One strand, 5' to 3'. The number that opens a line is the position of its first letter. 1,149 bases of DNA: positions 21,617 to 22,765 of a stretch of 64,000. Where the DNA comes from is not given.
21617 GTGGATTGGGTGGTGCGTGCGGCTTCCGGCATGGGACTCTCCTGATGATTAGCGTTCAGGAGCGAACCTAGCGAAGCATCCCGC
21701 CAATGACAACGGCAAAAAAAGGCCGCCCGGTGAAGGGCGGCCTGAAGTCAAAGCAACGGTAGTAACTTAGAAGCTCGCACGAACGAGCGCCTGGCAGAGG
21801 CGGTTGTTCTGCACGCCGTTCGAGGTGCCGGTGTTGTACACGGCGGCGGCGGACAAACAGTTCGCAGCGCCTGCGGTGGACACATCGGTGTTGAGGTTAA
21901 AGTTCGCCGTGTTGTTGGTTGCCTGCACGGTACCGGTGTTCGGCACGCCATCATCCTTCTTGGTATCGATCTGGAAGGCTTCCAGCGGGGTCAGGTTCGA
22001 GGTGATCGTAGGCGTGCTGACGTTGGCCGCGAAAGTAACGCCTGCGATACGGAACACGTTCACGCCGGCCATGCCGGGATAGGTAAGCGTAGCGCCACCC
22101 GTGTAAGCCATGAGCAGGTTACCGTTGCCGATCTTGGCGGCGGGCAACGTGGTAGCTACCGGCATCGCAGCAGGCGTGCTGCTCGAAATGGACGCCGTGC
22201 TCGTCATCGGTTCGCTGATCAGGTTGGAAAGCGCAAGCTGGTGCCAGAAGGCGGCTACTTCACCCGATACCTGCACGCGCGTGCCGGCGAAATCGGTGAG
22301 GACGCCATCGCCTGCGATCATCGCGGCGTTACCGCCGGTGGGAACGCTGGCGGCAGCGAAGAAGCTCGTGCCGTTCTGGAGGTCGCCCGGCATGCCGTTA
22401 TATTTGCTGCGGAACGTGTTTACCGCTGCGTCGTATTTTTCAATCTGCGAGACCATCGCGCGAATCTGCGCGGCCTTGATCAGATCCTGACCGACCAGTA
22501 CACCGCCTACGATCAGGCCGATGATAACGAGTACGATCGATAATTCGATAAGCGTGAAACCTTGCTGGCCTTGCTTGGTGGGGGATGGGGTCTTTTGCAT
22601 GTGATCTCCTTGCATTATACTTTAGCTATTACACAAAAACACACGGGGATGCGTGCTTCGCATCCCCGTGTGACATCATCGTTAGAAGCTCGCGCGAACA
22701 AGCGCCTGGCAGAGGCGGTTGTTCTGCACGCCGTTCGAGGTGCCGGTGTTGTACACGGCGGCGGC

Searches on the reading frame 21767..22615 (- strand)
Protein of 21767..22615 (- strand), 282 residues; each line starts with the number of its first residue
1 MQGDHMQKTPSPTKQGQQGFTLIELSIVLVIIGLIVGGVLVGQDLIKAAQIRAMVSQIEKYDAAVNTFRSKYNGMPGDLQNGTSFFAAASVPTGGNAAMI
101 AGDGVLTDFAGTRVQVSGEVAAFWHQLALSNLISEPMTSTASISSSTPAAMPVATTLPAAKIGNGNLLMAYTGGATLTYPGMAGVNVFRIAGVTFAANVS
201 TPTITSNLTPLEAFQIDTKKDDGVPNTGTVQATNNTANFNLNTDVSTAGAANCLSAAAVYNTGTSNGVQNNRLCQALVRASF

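Call 20: search_protein_families(library=pfam, proteins=[window:21767-22615:-], max_evalue=0.01)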
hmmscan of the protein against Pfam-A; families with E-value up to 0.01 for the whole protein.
window:21767-22615:- (282 aa): 1 family
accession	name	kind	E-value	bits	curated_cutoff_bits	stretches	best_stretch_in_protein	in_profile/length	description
PF07963.17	N_methyl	-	2.3e-07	30.5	21.2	1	16-40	3-27/27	Prokaryotic N-terminal methylation motif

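Call 61: search_protein_families(library=ncbifam, proteins=[window:21767-22615:-], max_evalue=0.01)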
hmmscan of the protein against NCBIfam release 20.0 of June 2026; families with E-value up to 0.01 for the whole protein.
window:21767-22615:- (282 aa): 4 families
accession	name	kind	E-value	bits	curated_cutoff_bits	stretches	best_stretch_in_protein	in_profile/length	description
TIGR02532.1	IV_pilin_GFxxxE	domain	4.4e-07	29.5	16.3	1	17-39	1-23/24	prepilin-type N-terminal cleavage/methylation domain-containing protein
TIGR01708.2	typeII_sec_gspH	equivalog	2.3e-06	27.7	80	1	17-64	1-46/169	type II secretion system minor pseudopilin GspH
TIGR01710.1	typeII_sec_gspG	equivalog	7.5e-06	26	88.85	1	18-78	1-62/134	type II secretion system major pseudopilin GspG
NF007862.0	PRK10574.1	equivalog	5.9e-05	23.2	138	1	16-68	3-56/145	prepilin peptidase-dependent pilin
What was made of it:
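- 21767..23563 (-): Two tandem, nearly identical prepilin genes (21767-22615 and 22682-23563), the candidate major pilin. The motif is ...QQG|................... and the mature protein is ~260 aa. Pfam N_methyl and NCBIfam TIGR02532 above cutoff (calls 20, 61).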
